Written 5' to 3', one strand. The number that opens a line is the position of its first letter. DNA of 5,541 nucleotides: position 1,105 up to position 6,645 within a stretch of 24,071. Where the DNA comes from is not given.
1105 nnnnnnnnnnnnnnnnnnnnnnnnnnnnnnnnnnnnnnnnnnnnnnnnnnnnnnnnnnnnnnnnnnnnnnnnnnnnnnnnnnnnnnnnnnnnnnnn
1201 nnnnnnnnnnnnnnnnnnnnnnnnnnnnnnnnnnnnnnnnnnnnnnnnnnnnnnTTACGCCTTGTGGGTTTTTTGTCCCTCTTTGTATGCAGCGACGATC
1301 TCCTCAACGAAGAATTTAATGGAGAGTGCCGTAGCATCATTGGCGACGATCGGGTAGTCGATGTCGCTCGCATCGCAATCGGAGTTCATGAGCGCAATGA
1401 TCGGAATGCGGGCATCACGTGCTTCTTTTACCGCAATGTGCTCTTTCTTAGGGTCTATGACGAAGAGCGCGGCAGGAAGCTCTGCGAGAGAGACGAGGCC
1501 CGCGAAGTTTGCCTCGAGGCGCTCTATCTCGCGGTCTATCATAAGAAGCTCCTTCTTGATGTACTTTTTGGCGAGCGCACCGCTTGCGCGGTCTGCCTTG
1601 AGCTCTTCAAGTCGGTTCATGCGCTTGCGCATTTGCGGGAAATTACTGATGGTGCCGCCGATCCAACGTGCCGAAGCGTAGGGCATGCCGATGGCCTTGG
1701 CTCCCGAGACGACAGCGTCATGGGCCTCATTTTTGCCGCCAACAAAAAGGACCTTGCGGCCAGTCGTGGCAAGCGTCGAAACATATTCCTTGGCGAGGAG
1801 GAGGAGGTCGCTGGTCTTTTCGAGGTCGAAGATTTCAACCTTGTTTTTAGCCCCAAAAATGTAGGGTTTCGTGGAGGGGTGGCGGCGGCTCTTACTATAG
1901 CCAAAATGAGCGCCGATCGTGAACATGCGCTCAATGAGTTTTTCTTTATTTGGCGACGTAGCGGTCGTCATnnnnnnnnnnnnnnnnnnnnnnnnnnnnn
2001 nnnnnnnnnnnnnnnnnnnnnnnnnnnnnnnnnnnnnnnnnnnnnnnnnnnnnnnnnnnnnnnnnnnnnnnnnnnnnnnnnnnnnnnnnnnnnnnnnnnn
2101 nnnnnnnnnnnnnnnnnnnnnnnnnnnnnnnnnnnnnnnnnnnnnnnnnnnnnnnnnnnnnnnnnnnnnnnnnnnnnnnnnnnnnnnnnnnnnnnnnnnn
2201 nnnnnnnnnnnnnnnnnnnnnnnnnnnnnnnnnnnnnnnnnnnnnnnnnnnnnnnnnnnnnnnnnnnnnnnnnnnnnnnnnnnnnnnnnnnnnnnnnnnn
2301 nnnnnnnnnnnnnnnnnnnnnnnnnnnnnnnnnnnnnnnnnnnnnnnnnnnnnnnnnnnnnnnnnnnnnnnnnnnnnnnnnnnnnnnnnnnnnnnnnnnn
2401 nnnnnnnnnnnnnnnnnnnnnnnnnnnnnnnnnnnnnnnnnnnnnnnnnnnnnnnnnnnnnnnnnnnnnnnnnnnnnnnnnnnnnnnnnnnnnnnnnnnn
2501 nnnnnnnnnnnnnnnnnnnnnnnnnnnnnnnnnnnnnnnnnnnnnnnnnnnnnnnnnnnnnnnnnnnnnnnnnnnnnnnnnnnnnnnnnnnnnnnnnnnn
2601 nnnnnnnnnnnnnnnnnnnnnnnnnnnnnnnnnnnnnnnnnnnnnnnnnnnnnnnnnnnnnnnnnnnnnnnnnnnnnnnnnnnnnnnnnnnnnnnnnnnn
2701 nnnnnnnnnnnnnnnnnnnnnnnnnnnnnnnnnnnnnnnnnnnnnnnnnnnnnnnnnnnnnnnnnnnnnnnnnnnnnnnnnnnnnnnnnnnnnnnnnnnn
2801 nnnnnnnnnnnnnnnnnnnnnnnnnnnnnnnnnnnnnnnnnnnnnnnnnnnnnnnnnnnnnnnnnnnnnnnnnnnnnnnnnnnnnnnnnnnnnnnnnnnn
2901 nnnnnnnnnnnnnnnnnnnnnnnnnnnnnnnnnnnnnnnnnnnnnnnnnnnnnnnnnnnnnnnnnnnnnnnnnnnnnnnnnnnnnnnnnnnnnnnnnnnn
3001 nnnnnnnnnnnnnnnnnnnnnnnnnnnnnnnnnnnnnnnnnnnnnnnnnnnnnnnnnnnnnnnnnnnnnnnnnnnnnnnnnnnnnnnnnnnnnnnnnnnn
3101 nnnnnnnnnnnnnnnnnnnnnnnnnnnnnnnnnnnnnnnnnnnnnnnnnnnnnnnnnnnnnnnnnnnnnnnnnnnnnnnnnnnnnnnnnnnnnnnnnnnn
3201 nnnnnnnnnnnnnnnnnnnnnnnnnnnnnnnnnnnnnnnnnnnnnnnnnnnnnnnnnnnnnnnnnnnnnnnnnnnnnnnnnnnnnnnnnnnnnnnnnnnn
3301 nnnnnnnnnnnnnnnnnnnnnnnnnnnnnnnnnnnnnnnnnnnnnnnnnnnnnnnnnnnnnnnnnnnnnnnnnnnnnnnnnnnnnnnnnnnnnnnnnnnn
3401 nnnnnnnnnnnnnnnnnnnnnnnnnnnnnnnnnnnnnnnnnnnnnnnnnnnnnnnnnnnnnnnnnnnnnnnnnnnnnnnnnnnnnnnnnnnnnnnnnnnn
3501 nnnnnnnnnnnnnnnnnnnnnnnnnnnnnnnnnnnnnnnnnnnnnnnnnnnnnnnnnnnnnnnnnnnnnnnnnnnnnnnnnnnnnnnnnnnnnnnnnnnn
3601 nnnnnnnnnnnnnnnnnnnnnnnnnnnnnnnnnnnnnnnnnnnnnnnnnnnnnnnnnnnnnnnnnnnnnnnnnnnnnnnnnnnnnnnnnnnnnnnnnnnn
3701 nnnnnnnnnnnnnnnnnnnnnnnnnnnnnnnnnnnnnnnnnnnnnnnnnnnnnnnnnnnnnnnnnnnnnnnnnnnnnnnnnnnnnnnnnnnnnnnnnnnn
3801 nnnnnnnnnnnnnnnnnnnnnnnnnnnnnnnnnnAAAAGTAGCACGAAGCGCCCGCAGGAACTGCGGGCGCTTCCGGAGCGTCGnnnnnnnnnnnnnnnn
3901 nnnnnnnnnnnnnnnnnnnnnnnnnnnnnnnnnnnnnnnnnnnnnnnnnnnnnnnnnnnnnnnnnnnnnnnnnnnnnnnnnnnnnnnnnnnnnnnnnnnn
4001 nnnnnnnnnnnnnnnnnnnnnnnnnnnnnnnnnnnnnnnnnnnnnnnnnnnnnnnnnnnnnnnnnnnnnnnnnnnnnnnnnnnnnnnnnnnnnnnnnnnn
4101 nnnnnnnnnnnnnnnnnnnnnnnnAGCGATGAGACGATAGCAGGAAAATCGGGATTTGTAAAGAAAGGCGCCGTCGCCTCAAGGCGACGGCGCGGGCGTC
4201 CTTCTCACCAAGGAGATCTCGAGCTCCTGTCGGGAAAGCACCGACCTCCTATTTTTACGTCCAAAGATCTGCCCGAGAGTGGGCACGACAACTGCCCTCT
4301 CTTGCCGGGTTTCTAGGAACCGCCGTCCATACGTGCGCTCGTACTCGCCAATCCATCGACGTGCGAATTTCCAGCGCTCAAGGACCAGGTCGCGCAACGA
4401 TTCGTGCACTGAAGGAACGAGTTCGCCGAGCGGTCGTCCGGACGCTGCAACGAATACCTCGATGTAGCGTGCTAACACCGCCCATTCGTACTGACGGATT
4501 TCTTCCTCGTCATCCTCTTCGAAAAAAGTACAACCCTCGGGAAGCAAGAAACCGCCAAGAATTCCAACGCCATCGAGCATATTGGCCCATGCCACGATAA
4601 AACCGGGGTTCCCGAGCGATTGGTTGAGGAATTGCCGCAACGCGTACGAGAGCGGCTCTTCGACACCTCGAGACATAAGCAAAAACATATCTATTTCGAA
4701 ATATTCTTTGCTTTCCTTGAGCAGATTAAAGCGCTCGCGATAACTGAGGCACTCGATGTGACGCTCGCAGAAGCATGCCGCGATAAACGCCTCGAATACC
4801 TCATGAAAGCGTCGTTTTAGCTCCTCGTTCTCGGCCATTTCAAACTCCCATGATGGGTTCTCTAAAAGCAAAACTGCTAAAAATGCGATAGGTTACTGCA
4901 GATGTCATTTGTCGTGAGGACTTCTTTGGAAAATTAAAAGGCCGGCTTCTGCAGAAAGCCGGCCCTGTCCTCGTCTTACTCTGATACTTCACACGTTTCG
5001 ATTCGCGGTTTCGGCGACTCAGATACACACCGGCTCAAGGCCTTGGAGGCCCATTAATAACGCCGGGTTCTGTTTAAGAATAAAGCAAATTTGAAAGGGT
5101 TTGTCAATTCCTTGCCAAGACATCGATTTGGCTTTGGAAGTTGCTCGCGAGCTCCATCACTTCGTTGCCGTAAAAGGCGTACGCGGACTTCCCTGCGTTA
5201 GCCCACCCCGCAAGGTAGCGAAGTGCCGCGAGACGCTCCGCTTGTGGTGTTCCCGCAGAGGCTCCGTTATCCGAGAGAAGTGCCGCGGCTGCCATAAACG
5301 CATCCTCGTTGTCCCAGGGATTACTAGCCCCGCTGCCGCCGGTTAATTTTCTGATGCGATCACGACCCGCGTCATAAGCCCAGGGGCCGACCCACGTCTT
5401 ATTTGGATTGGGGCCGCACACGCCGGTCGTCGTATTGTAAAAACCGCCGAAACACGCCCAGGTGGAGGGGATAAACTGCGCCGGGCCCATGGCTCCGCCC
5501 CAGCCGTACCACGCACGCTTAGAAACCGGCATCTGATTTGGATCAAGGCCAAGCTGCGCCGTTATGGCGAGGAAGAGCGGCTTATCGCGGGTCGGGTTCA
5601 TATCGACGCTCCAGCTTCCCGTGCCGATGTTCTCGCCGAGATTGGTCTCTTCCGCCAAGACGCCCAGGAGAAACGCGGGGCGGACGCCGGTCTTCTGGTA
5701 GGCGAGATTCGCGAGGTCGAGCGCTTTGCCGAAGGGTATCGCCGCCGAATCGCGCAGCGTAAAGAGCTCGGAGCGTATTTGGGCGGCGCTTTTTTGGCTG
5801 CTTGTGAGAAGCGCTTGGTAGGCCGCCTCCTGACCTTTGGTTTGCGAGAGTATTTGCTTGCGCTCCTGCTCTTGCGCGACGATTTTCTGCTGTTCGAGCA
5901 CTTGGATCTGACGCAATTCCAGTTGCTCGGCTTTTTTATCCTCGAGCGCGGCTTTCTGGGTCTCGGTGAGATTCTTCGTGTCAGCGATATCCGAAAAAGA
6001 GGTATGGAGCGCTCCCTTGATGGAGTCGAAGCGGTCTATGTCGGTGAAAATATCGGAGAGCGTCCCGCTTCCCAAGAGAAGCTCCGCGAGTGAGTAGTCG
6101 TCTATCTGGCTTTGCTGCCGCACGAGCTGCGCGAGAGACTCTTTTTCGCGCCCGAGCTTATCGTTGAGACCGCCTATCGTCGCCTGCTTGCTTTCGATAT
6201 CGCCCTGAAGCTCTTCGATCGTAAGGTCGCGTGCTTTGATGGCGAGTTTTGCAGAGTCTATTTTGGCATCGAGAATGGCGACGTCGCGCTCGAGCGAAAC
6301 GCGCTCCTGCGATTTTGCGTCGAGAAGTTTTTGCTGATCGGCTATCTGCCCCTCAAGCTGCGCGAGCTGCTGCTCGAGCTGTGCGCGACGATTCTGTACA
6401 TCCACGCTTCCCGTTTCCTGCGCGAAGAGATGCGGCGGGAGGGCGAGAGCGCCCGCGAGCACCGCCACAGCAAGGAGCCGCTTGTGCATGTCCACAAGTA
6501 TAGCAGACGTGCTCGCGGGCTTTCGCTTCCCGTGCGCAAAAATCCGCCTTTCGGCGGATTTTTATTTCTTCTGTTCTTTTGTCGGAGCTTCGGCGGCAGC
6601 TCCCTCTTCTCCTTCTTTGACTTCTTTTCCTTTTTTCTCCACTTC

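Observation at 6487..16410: Recurrent TATACT box 6-8 nt upstream of ATG starts: signature of leaderless mRNAs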

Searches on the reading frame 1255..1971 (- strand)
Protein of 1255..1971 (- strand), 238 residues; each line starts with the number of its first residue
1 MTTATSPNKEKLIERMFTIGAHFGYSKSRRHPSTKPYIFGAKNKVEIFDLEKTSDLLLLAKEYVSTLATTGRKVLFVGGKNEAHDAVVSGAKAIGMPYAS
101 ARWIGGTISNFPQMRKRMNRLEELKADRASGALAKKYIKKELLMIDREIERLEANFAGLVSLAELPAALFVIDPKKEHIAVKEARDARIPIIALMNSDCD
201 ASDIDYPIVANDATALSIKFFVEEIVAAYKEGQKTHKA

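Call 70: search_protein_families(library=pfam, proteins=[window:1255-1971:-], max_evalue=0.01)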
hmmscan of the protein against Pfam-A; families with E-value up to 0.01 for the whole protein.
window:1255-1971:- (238 aa): 1 family
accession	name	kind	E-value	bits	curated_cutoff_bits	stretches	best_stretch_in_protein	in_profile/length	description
PF00318.25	Ribosomal_S2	-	2.1e-64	217.2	26.1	1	18-232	3-216/216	Ribosomal protein S2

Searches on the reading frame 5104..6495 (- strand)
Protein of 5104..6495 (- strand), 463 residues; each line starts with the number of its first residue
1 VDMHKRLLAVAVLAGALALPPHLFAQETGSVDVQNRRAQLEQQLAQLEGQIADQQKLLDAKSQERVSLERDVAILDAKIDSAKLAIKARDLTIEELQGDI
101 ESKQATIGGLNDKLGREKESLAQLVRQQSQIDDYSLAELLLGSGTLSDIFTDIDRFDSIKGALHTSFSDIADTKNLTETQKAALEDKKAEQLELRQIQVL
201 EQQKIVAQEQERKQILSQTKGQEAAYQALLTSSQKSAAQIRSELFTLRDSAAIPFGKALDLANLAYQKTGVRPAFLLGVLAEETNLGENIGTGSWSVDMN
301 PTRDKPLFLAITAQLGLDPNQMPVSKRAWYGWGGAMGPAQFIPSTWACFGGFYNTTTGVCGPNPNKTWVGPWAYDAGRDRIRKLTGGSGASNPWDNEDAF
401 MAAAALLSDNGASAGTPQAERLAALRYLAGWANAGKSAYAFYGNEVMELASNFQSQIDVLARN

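Call 5: search_protein_families(library=pfam, proteins=[window:5104-6495:-])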
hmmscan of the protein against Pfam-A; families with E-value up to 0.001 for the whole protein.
window:5104-6495:- (463 aa): 2 families
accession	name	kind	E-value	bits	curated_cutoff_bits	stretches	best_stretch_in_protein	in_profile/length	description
PF13406.11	SLT_2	-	0.00031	20.5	24.3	0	309-347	135-167/292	Transglycosylase SLT domain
PF08614.16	ATG16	-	0.00067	20.3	33.7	1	32-125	92-185/200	Autophagy protein 16 (ATG16)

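Call 50: find_related_loci(query=window:5104-6489:-, collection=metagenome_contigs, flank=10000)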
Query window:5104-6489:- (461 aa) in metagenome_contigs; peptide patterns used: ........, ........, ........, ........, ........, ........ (x = any residue, [..] = any of these).
578 stretches matched a pattern; 331 encode a relative of the query (tblastn E <= 1e-3); the best 80 are kept; 80 distinct loci.
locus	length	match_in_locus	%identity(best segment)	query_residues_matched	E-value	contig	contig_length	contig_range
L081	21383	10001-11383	75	1-461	0e+0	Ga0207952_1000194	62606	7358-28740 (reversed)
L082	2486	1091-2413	56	14-458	3e-179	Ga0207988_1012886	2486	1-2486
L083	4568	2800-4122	56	14-458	3e-172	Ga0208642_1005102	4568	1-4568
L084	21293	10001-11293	57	3-458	4e-166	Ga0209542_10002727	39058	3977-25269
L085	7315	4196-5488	57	3-458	2e-166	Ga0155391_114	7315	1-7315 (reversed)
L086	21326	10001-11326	57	16-461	7e-166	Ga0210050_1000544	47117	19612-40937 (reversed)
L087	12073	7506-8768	57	8-458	5e-164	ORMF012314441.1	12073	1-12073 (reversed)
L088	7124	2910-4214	56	22-458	2e-163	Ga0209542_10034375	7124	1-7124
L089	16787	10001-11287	57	28-458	3e-162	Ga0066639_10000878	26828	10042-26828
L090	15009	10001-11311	57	18-458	3e-161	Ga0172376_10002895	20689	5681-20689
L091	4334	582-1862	56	1-458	3e-165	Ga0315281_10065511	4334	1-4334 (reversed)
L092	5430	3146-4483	53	5-461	4e-162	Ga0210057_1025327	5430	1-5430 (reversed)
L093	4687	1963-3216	56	31-460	2e-161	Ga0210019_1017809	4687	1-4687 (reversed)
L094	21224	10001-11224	57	22-459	4e-158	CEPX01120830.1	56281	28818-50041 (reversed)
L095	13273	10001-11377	54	1-458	3e-158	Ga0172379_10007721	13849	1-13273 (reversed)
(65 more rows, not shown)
